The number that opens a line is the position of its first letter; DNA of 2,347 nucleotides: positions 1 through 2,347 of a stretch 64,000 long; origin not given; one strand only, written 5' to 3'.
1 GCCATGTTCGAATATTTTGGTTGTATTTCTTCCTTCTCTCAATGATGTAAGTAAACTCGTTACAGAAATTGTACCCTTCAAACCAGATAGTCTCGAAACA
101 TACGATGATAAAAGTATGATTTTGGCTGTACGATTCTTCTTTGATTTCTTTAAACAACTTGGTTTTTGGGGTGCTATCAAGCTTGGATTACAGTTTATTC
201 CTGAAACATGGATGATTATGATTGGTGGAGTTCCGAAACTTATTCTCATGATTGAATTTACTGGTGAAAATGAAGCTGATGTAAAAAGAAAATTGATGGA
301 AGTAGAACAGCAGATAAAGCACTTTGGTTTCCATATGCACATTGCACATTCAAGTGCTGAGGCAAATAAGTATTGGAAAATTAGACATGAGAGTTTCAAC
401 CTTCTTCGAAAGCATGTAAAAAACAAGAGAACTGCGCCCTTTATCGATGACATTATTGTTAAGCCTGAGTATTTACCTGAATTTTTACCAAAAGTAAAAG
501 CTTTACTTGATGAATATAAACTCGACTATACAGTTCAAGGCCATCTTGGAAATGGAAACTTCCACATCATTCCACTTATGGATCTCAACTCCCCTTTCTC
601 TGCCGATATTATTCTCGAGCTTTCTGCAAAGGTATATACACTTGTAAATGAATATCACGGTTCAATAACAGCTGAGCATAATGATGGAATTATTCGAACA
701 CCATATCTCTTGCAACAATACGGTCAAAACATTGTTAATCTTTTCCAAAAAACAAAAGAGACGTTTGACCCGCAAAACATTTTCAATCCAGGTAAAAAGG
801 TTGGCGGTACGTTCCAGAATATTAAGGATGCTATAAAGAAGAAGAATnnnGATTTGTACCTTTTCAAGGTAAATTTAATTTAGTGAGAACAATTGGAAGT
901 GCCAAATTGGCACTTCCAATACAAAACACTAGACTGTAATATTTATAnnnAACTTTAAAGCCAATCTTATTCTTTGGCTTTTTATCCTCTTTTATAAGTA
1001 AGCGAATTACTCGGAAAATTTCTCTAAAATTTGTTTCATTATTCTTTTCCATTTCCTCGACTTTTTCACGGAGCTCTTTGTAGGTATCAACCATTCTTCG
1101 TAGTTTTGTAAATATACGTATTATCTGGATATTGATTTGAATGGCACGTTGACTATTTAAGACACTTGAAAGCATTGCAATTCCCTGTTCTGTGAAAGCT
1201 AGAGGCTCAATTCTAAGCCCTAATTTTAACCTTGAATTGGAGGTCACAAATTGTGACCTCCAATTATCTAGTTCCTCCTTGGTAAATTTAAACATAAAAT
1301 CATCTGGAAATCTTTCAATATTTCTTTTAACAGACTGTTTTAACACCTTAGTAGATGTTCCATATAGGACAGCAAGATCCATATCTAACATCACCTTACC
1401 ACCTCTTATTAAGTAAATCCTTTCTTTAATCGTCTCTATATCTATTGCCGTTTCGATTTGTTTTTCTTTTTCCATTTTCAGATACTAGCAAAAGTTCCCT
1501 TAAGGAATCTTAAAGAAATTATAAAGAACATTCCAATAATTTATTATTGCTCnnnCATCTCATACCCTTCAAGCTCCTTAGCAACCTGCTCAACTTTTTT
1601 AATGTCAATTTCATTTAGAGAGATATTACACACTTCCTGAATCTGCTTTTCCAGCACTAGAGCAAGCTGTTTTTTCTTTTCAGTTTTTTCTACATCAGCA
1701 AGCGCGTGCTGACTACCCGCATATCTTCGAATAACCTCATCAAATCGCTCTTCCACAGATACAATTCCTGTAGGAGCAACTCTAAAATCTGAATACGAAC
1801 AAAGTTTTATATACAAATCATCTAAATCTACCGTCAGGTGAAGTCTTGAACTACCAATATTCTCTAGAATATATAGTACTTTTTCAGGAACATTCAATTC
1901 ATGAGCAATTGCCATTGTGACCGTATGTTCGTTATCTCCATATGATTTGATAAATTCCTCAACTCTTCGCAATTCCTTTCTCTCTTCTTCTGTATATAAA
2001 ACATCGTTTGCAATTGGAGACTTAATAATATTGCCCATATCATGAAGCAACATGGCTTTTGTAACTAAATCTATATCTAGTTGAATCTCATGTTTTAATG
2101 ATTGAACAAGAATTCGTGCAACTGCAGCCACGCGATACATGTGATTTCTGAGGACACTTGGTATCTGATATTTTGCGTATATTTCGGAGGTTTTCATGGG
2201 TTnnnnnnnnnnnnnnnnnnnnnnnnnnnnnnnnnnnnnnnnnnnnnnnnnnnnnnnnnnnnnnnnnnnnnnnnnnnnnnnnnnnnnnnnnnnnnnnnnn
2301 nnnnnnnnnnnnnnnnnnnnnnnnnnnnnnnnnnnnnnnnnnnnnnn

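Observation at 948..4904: tRNA-adjacent minus-strand cluster (OLD-family ATPase/Toprim nuclease, CYTH, 2H phosphoesterase, HD hydrolase, ORF6N protein): candidate undescribed defence or nucleotide-depletion module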

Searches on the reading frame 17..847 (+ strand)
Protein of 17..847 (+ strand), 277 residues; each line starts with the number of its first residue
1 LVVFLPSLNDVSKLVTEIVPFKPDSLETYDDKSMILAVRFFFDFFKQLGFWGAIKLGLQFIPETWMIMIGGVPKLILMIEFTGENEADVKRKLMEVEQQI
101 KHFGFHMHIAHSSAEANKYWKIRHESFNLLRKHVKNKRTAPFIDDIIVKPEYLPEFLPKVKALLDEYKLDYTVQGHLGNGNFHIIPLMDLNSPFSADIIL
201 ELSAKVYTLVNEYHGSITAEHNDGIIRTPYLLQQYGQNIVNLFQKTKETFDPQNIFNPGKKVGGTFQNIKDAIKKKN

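Call 85: search_protein_families(library=pfam, proteins=[window:17-847:+], max_evalue=0.001)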
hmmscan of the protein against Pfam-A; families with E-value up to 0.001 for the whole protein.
window:17-847:+ (277 aa): 1 family
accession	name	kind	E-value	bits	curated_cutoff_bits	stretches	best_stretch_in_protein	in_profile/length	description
PF02913.24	FAD-oxidase_C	-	5.8e-45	154.4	21.2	1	2-260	9-247/248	FAD linked oxidases, C-terminal domain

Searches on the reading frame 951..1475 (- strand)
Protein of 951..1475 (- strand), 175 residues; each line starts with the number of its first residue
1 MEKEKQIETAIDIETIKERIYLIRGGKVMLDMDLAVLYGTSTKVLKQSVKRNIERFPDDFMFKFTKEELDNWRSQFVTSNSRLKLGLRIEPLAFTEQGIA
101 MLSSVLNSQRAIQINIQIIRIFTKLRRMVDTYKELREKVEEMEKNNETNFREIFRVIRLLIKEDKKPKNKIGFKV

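Call 8: search_protein_families(library=pfam, proteins=[window:951-1475:-], max_evalue=0.01)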
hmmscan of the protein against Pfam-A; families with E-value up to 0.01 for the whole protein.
window:951-1475:- (175 aa): 1 family
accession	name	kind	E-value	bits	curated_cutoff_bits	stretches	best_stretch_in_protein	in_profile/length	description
PF10543.14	ORF6N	-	3.2e-32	111.1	27.8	1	19-105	2-86/86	ORF6N domain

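Call 9: search_protein_families(library=padloc, proteins=[window:951-1475:-], max_evalue=0.01)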
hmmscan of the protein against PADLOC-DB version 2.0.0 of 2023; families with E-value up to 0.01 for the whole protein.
window:951-1475:- (175 aa): 4 families
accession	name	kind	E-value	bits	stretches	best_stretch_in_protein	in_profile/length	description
PDLC04856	PDC-S05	-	7e-55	183.5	1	8-173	4-175/177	-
PDLC04869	PDC-S05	-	7.2e-53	177.8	1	1-171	2-174/306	-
PDLC04849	PDC-S05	-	1.7e-36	123.6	1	9-164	3-154/183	-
PDLC01972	CARF_m1--CARF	-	0.0045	15.1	1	114-172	29-87/145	-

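Call 10: search_protein_families(library=ncbifam, proteins=[window:951-1475:-], max_evalue=0.01)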
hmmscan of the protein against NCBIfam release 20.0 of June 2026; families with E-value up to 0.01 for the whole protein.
window:951-1475:- (175 aa): 0 families

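Call 56: search_protein_families(library=phrogs, proteins=[window:951-1475:-], max_evalue=0.001)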
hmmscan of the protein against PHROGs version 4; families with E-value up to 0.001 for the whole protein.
window:951-1475:- (175 aa): 6 families
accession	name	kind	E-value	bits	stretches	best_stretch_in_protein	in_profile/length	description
phrog_4792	-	transcription regulation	2.2e-28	100.7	1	11-158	8-160/268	anti-repressor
phrog_1760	-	transcription regulation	1.4e-08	35.6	1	24-118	16-111/232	anti-repressor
phrog_2379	-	transcription regulation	1.5e-06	29.1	1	28-143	20-129/187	anti-repressor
phrog_1726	-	transcription regulation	9.4e-06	26.6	1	23-156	12-156/264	anti-repressor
phrog_8244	-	unknown function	5.3e-05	23.5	1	33-114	25-108/383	-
phrog_7755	-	transcription regulation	8.3e-05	23.2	1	24-163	130-258/282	anti-repressor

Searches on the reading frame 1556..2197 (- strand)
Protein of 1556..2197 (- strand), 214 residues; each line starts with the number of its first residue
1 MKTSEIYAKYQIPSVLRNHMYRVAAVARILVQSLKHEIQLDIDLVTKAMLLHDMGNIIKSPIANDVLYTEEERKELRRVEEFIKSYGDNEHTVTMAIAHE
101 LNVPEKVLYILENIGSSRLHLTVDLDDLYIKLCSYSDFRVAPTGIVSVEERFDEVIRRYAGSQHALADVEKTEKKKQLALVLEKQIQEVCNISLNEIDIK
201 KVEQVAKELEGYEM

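Call 8: search_protein_families(library=pfam, proteins=[window:1556-2197:-], max_evalue=0.01)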
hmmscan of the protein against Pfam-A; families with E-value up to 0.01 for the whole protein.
window:1556-2197:- (214 aa): 3 families
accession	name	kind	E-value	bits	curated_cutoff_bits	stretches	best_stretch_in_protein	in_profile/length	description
PF01966.28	HD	-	1.7e-07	32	22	1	18-99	3-84/116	HD domain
PF13023.12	HD_3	-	0.00021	21.6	22.5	1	18-82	25-89/165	HD domain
PF12917.13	YfbR-like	-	0.0033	17.6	25.9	1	16-82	26-95/182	5'-deoxynucleotidase YfbR-like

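Call 9: search_protein_families(library=padloc, proteins=[window:1556-2197:-], max_evalue=0.01)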
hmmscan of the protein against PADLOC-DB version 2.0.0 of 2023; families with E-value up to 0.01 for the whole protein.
window:1556-2197:- (214 aa): 1 family
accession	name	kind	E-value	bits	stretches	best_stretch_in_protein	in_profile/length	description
PDLC00940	Cas3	-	0.0097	14.1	0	16-55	1-43/178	CRISPR-associated endonuclease Cas3-HD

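Call 10: search_protein_families(library=ncbifam, proteins=[window:1556-2197:-], max_evalue=0.01)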
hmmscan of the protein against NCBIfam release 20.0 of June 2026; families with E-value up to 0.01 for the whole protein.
window:1556-2197:- (214 aa): 4 families
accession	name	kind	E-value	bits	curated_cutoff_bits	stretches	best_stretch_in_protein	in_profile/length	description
NF045665.1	NTPtran_DVU1551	equivalog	5.1e-10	38.9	315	1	4-55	205-258/359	DVU_1551 family NTP transferase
TIGR00277.1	HDIG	domain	1.2e-05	25.1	27.6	1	17-112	6-79/84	HDIG domain-containing metalloprotein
TIGR00295.1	TIGR00295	hypoth_equivalog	3.3e-05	23.7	172.35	1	6-65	4-64/164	TIGR00295 family protein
NF003009.0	PRK03826.1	equivalog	0.0052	16.5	122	1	17-81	31-98/197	5'-deoxynucleotidase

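Call 25: find_homologous_proteins(query=window:1556-2197:-, max_evalue=0.00001)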
Query window:1556-2197:- (214 aa): 48 proteins with E <= 0.00001 among 226 candidates.
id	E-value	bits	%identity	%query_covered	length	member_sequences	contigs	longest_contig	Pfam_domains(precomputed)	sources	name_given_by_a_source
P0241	2.7e-130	450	100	100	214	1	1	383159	PF01966.29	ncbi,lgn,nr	ncbi:MAG: HD domain-containing protein [Candidatus Pacebacteria bacterium]|nr:HD domain-containing p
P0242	2.8e-121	420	93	100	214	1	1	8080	PF01966.29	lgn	-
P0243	2.1e-119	414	90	100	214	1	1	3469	PF01966.29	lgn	-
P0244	2.0e-111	388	86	99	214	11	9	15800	PF01966.29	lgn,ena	-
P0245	4.5e-103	361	82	94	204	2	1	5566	PF01966.29,PF13023.13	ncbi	-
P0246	7.3e-99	347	81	94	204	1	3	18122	PF01966.29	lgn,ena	-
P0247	1.5e-80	288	63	100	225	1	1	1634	-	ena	-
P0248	1.8e-78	281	65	99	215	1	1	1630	-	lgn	-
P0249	7.6e-78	279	60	100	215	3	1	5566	-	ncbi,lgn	-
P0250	2.0e-77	277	61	100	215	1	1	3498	-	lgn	-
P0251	5.6e-77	276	59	100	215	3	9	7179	-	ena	-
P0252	1.2e-76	275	59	100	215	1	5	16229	-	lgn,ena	-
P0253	1.2e-76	275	62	100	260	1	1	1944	-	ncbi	-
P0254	3.8e-76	273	61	100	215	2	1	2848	-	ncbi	-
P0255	1.4e-75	271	64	94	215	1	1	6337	-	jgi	jgi:hypothetical protein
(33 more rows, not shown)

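Call 26: find_encoding_contigs(protein=P0242, flank=8000, max_places=3)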
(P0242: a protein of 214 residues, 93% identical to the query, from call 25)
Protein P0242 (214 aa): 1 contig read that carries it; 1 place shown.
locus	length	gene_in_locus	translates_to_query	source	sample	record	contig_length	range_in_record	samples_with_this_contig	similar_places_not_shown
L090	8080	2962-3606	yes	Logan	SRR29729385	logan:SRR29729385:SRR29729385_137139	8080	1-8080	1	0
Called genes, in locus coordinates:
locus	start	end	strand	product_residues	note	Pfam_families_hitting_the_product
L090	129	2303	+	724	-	PF01326:PPDK_N, PF00391:PEP-utilizers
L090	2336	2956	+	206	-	PF01467:CTP_transf_like (weak)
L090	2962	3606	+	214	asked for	PF01966:HD (weak)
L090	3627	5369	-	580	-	PF01565:FAD_binding_4, PF02913:FAD-oxidase_C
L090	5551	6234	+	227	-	-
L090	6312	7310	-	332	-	PF01715:IPPT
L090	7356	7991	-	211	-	PF00300:His_Phos_1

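Call 27: find_encoding_contigs(protein=P0244, flank=8000, max_places=4)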
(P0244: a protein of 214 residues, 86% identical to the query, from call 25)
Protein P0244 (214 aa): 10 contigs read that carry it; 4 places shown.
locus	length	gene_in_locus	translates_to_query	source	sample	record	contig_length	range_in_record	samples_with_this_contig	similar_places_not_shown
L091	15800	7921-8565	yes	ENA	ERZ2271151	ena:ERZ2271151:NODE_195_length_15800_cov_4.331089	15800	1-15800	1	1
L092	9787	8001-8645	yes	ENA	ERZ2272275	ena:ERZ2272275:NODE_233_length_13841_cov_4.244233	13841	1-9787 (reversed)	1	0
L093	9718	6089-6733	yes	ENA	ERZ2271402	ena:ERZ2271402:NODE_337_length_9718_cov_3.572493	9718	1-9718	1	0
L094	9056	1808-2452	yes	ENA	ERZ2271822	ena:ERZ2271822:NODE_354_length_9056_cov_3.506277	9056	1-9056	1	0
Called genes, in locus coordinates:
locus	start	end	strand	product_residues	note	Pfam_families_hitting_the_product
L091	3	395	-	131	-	?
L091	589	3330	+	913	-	PF02861:Clp_N, PF23569:NBD_SMAX1, PF00004:AAA, PF17871:AAA_lid_9, PF00004:AAA, PF07724:AAA_2, PF07728:AAA_5, PF10431:ClpB_D2-small, +6 more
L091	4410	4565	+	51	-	PF00471:Ribosomal_L33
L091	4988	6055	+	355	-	-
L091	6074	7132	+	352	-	PF01244:Peptidase_M19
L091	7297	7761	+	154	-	PF26977:DUF8309 (weak), PF15428:Imm26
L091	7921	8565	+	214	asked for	PF01966:HD (weak)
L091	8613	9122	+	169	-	PF00293:NUDIX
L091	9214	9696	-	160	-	-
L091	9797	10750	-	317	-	PF01745:IPT (faint), PF01715:IPPT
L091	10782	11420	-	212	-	PF00300:His_Phos_1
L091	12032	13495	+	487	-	PF02195:ParB_N, PF17762:HTH_ParB, PF23552:ParB_C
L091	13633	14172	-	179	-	-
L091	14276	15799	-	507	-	?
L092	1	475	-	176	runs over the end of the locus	-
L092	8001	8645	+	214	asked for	PF01966:HD (weak)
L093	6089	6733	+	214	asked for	PF01966:HD (weak)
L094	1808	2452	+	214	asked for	PF01966:HD (weak)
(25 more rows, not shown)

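Call 28: find_encoding_contigs(protein=P0246, flank=8000, max_places=3)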
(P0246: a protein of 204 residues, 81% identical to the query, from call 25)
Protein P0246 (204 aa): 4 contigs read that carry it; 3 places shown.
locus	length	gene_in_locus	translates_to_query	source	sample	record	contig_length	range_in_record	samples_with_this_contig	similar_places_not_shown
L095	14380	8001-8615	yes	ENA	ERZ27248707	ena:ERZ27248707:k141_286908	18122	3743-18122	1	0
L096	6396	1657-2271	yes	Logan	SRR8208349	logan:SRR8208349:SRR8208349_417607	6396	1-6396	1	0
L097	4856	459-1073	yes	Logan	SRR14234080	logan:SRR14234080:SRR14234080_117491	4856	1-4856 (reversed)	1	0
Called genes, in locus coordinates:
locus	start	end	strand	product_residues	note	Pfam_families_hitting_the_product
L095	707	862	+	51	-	PF00471:Ribosomal_L33 (weak)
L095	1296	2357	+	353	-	-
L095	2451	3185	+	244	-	PF02585:PIG-L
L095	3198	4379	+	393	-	PF13439:Glyco_transf_4, PF20706:GT4-conflict (weak), PF00534:Glycos_transf_1, PF13692:Glyco_trans_1_4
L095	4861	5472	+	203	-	PF00702:Hydrolase, PF13419:HAD_2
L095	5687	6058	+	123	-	-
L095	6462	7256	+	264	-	PF01909:NTP_transf_2, PF18765:Polbeta (weak)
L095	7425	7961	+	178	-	-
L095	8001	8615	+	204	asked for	PF01966:HD (weak)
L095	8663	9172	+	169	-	PF00293:NUDIX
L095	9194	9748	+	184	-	PF13529:Peptidase_C39_2 (weak)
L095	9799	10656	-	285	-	PF01715:IPPT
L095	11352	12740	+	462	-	PF02195:ParB_N, PF17762:HTH_ParB, PF23552:ParB_C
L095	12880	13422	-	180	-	-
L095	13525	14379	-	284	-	?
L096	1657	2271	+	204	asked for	PF01966:HD (weak)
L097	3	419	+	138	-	?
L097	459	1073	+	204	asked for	PF01966:HD (weak)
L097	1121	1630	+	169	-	PF00293:NUDIX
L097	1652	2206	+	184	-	PF13529:Peptidase_C39_2 (weak)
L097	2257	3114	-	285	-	PF01715:IPPT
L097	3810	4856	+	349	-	?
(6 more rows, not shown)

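Call 56: search_protein_families(library=phrogs, proteins=[window:1556-2197:-], max_evalue=0.001)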
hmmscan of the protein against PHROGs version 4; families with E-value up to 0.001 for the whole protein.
window:1556-2197:- (214 aa): 0 families

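Call 85: search_protein_families(library=pfam, proteins=[L090:2336-2953:+, L091:7297-7758:+, L095:7425-7958:+], max_evalue=0.001)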
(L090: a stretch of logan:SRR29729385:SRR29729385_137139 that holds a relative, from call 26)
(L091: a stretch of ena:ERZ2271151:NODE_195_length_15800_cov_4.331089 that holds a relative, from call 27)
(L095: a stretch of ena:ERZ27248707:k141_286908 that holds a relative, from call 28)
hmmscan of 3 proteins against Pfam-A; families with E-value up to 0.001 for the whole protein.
L090:2336-2953:+ (206 aa): 1 family
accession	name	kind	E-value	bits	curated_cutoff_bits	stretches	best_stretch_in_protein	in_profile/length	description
PF01467.32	CTP_transf_like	-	1.5e-07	32.1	21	1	6-177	1-132/133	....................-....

L091:7297-7758:+ (154 aa): 1 family
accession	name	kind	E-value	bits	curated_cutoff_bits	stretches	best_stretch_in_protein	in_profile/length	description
PF15428.11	Imm26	-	1.3e-08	35.5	23.3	1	7-87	1-86/107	Immunity protein 26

L095:7425-7958:+ (178 aa): 0 families

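Call 86: search_solved_structures(query=window:1556-2197:-, max_evalue=1)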
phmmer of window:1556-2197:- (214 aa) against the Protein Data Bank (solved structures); distinct sequences matched with E-value up to 1: 10.
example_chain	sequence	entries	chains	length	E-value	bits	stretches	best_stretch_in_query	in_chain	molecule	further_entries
1xx7_A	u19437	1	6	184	5.1e-05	26.5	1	13-89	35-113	oxetanocin-like protein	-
4dmb_A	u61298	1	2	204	0.006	19.8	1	2-84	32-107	HD domain-containing protein 2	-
4l1j_A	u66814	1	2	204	0.0062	19.7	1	2-84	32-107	HD domain-containing protein 2 | HD domain-containing protein 2 (Phosphorylate)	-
4l7e_A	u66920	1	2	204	0.078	16.1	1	2-84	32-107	HD domain-containing protein 2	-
4l7w_A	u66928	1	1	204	0.15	15.2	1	2-84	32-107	HD domain-containing protein 2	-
9lcz_A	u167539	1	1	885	0.26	14.4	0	152-211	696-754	Inactivate TOD6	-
9lcx_A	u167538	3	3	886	0.26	14.4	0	152-211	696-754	Inactivate TOD6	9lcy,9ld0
2rq1_A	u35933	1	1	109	0.3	14.2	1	134-180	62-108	Protein 4.1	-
9q1a_C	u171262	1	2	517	0.67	13.1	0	59-108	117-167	D-lysine 5,6-aminomutase alpha subunit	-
8t0v_A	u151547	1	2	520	0.68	13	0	59-108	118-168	D-lysine 5,6-aminomutase alpha subunit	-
